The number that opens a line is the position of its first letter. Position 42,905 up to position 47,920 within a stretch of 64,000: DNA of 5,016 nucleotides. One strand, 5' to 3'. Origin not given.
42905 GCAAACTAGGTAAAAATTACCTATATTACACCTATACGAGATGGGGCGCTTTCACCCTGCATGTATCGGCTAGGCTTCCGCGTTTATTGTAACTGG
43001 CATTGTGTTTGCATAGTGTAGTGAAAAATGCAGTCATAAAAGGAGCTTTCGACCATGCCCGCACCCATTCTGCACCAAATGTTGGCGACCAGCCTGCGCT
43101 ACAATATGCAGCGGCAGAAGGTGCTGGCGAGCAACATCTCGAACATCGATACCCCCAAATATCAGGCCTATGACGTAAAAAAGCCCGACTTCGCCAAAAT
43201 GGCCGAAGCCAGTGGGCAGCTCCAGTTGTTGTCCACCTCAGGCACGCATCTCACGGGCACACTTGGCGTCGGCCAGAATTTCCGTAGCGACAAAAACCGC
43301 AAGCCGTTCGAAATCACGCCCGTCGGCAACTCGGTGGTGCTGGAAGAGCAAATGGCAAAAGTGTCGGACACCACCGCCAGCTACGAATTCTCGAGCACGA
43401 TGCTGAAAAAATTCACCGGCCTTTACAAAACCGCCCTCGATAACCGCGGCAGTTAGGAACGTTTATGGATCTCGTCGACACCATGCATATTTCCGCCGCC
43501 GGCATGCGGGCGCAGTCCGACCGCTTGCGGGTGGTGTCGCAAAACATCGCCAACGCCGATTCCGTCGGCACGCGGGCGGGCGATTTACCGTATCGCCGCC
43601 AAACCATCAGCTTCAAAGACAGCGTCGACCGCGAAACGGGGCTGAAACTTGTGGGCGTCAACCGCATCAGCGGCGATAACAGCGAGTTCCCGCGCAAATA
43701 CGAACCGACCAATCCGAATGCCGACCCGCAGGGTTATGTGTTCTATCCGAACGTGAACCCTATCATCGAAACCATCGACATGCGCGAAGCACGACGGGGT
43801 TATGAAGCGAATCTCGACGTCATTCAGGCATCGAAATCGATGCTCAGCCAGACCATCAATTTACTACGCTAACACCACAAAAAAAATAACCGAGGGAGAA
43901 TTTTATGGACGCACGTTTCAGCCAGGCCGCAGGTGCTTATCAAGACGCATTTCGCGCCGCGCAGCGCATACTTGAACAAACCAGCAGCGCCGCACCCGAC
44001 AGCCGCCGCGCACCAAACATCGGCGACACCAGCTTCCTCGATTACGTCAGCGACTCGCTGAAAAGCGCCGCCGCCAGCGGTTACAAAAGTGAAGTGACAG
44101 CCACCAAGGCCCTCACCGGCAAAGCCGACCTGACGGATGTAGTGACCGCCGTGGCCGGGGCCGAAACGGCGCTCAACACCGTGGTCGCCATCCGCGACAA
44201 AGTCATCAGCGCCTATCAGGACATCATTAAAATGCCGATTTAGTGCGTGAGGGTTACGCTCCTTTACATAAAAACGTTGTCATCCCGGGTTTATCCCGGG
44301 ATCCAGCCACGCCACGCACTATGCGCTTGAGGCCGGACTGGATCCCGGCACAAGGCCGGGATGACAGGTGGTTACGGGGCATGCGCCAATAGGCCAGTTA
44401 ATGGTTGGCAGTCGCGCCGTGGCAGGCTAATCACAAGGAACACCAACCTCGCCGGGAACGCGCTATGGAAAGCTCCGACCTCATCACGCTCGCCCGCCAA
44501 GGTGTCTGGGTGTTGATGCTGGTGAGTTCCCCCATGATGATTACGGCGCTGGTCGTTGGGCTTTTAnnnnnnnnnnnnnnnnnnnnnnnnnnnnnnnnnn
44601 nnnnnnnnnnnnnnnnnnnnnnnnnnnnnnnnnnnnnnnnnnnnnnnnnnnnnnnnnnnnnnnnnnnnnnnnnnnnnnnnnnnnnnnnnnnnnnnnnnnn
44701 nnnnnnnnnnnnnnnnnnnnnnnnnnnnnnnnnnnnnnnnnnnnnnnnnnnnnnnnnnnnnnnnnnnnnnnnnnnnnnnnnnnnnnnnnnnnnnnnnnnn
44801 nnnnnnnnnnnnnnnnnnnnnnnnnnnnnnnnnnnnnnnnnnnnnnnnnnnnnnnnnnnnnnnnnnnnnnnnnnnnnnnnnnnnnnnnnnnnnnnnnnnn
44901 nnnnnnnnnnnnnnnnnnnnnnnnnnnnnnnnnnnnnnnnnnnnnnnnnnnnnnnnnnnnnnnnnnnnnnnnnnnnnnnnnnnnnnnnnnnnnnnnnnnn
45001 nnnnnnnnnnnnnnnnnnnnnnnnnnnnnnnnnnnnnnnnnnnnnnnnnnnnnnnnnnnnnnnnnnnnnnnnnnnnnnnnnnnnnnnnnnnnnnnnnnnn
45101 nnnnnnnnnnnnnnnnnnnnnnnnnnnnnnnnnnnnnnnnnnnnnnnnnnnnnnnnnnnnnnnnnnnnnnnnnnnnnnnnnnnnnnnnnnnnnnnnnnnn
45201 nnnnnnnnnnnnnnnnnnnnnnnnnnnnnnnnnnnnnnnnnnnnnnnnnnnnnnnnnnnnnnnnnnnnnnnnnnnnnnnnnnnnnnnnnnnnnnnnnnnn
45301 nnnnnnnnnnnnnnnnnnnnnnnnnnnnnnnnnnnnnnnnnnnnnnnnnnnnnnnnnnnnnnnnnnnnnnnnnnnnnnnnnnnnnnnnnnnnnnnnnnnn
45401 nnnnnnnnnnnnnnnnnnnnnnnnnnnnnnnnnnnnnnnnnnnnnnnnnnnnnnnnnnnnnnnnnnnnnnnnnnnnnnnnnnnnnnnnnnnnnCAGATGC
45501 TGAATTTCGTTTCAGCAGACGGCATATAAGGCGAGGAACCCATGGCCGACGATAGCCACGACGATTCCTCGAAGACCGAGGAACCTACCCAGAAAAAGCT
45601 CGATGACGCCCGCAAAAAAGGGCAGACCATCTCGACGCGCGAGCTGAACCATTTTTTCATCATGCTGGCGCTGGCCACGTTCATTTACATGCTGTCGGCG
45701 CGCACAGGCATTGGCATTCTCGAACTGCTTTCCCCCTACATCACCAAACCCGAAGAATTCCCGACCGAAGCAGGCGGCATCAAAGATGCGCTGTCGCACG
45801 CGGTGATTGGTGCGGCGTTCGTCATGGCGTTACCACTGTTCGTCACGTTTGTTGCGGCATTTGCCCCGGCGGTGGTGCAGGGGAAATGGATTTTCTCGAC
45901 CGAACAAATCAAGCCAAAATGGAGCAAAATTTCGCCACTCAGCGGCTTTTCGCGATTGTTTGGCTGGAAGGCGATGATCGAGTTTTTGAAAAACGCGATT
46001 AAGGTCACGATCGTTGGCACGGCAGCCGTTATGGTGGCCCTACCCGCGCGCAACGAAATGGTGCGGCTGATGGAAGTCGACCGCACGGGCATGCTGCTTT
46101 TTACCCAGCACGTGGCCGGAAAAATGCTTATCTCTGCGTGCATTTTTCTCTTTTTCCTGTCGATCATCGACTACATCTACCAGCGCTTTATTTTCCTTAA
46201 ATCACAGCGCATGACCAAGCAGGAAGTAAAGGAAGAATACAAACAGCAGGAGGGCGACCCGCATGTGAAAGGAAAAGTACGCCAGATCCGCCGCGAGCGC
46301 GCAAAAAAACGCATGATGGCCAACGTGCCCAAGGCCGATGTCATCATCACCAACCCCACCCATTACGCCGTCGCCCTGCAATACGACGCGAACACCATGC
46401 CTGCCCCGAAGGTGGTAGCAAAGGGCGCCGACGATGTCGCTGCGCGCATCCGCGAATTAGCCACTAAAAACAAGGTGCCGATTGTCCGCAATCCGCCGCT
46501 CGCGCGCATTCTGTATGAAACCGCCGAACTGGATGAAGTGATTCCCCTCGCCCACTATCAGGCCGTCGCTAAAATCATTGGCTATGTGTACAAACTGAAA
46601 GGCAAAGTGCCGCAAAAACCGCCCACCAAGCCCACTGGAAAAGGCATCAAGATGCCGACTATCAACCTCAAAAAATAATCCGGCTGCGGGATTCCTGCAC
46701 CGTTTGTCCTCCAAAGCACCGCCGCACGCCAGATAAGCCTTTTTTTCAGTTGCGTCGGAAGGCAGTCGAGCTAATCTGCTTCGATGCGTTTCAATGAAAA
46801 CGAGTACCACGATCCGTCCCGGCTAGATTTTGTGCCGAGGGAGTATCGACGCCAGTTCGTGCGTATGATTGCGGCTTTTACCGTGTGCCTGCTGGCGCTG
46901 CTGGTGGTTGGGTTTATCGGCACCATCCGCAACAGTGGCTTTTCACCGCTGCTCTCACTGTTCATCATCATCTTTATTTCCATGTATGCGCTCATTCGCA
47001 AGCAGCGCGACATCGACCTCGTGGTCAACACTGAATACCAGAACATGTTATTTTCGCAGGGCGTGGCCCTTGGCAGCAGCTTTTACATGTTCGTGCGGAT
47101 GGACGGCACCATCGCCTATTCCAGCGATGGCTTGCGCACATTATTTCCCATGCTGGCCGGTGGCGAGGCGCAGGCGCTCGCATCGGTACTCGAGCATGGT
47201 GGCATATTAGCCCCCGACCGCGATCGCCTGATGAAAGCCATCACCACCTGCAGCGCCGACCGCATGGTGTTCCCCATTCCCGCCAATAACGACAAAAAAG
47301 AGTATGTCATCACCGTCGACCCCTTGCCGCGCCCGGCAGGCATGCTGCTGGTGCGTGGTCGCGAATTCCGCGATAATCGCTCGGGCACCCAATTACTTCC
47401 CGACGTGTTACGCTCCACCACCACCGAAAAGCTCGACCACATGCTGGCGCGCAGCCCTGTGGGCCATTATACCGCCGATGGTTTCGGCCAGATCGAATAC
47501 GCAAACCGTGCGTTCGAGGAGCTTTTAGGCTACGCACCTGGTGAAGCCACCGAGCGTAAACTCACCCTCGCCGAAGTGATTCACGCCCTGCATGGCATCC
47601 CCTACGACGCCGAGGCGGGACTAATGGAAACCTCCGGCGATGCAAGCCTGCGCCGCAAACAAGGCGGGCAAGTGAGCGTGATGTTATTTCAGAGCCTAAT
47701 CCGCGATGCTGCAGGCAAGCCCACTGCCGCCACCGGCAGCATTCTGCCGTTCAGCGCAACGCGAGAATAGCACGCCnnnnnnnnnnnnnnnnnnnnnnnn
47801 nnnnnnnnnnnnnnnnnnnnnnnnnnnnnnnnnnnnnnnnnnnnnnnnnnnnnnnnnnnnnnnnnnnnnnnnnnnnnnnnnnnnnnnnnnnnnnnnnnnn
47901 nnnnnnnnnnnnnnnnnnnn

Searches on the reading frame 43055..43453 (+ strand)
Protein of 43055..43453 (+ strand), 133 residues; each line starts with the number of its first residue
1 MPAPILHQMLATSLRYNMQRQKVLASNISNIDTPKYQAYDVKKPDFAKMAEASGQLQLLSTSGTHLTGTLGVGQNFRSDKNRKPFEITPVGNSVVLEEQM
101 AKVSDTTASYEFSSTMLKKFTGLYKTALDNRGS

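Call 81: find_homologous_proteins(query=window:43055-43453:+, max_evalue=1e-10)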
Query window:43055-43453:+ (133 aa): 39 proteins with E <= 1e-10 among 74 candidates.
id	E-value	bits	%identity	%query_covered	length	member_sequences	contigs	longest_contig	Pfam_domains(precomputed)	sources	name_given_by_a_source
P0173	4.6e-80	283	100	100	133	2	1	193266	-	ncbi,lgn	ncbi:MAG: flagellar basal body rod protein FlgB [Rickettsiales bacterium]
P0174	8.9e-70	250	90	100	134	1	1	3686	PF00460.26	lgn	-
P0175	4.7e-49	183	67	99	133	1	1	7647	-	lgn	-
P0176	4.0e-38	148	56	98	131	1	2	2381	PF00460.26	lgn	-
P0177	5.2e-36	141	52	98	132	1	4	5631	-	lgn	-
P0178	1.3e-32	130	54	93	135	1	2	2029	PF00460.26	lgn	-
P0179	2.3e-30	123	54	92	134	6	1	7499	-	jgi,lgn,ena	-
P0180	1.0e-29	121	52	95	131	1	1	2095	PF00460.26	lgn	-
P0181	4.8e-22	96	45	92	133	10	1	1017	PF00460.26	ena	-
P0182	9.2e-21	92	43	90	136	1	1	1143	PF00460.26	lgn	-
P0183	7.0e-19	86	43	94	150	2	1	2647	PF00460.26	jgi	jgi:flagellar basal-body rod protein FlgB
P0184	2.9e-18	84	45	92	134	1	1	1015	PF00460.26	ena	-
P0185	4.7e-18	83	39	92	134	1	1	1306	-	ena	-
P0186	1.3e-17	82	41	98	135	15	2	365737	PF00460.26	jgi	jgi:flagellar basal-body rod protein FlgB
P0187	7.7e-17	80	37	92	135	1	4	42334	-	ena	-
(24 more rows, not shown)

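Call 82: find_encoding_contigs(protein=P0175, flank=4000, max_places=1)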
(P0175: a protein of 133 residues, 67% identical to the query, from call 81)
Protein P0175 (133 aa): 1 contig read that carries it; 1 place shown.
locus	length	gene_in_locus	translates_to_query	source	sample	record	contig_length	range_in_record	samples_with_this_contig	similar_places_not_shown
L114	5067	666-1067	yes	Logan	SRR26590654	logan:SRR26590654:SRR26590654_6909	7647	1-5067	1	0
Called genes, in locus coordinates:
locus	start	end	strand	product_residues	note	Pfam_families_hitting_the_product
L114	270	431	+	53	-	-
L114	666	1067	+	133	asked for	-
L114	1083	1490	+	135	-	PF06429:Flg_bbr_C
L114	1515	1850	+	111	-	PF02049:FliE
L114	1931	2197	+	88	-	PF01313:Bac_export_3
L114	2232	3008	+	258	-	PF01311:Bac_export_1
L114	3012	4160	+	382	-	PF01312:Bac_export_2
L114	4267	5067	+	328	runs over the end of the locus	PF00989:PAS, PF13426:PAS_9 (weak)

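Call 83: find_encoding_contigs(protein=P0177, flank=4000, max_places=1)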
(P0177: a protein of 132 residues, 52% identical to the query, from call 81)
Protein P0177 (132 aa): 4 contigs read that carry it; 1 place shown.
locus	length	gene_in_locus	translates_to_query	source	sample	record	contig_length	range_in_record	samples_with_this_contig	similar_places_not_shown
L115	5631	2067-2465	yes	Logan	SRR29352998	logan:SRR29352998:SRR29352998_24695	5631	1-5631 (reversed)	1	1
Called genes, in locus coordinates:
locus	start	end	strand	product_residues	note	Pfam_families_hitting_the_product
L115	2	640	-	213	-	?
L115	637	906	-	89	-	PF04347:FliO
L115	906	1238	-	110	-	-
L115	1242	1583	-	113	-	PF01312:Bac_export_2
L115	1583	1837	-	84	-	PF02599:CsrA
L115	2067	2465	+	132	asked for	-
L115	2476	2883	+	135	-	PF00460:Flg_bb_rod (weak), PF06429:Flg_bbr_C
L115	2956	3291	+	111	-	PF02049:FliE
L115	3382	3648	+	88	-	PF01313:Bac_export_3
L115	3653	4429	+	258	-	PF01311:Bac_export_1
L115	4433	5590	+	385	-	PF01312:Bac_export_2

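Call 84: find_encoding_contigs(protein=P0179, flank=4000, max_places=1)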
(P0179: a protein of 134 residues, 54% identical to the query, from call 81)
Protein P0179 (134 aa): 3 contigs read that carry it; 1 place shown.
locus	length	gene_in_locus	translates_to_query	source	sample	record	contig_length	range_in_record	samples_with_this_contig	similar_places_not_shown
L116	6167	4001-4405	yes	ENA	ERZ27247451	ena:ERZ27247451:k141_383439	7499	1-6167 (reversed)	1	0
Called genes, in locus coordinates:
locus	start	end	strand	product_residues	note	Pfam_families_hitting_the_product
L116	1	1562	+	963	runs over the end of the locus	?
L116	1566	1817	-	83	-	-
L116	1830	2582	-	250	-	PF00813:FliP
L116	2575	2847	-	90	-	PF04347:FliO (weak)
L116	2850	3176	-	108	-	-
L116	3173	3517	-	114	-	PF01312:Bac_export_2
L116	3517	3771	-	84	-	PF02599:CsrA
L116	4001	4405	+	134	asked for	-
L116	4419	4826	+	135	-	PF00460:Flg_bb_rod (weak), PF06429:Flg_bbr_C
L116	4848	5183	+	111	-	PF02049:FliE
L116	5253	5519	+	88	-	PF01313:Bac_export_3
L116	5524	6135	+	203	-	PF01311:Bac_export_1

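Call 85: find_encoding_contigs(protein=P0174, flank=4000, max_places=1)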
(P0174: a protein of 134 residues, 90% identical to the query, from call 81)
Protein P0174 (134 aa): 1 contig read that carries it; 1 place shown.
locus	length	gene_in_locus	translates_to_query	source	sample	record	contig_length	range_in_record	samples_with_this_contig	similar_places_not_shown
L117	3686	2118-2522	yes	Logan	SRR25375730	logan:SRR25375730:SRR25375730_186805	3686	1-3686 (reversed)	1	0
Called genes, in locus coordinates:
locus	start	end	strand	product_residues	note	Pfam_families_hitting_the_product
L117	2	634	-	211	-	?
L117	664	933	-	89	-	PF04347:FliO (weak)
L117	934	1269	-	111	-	-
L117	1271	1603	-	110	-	PF01312:Bac_export_2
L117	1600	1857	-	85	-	PF02599:CsrA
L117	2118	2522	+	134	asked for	PF00460:Flg_bb_rod (weak)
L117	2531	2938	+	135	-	PF06429:Flg_bbr_C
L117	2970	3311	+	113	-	PF02049:FliE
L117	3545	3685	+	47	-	?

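Call 98: find_encoding_contigs(protein=P0186, flank=10000, max_places=1)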
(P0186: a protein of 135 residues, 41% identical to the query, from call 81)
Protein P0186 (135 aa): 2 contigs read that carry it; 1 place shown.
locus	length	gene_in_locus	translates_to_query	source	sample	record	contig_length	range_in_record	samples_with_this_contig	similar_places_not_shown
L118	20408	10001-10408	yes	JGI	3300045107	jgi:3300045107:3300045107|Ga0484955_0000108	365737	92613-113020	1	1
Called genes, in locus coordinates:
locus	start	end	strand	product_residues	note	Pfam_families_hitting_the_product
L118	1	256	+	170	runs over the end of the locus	PF20072:DUF6468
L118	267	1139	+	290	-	-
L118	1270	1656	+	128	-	PF00072:Response_reg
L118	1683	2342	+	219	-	PF04344:CheZ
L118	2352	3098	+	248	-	-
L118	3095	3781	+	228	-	PF13677:MotB_plug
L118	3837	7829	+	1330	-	PF07719:TPR_2 (faint)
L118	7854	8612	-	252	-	PF00813:FliP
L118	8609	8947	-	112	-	PF04347:FliO (weak)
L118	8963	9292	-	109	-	-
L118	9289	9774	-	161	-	-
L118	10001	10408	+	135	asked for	PF00460:Flg_bb_rod (weak)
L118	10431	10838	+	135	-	PF06429:Flg_bbr_C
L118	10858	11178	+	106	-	PF02049:FliE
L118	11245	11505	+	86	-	PF01313:Bac_export_3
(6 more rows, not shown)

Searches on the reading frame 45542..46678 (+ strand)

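Call 13: search_protein_families(library=pfam, proteins=[window:45542-46678:+], max_evalue=0.001)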
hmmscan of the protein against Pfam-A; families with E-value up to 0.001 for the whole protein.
window:45542-46678:+ (378 aa): 1 family
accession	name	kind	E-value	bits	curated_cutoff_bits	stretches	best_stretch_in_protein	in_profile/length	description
PF01312.24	Bac_export_2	-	4.3e-121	404.7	24.4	1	10-349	2-335/335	FlhB HrpN YscU SpaS Family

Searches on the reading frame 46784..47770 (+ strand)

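Call 13: search_protein_families(library=pfam, proteins=[window:46784-47770:+], max_evalue=0.001)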
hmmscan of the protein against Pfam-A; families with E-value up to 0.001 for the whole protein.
window:46784-47770:+ (328 aa): 3 families
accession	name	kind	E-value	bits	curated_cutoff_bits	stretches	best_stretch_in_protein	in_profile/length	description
PF00989.32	PAS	-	6.4e-07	29.8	22.6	1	216-318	2-108/113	PAS fold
PF13188.13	PAS_8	-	6.9e-05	23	21.8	1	224-270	10-54/65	PAS domain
PF08447.18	PAS_3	-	0.00014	22.5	25.6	0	238-318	2-87/89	PAS fold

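Call 80: search_protein_families(library=ncbifam, proteins=[window:46784-47770:+], max_evalue=0.00001)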
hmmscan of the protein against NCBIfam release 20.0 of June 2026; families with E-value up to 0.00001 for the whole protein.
window:46784-47770:+ (328 aa): 1 family
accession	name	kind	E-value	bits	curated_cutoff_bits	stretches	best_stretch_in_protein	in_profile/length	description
TIGR00229.1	sensory_box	domain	1.3e-08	35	22.9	1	215-320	5-113/126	PAS domain S-box protein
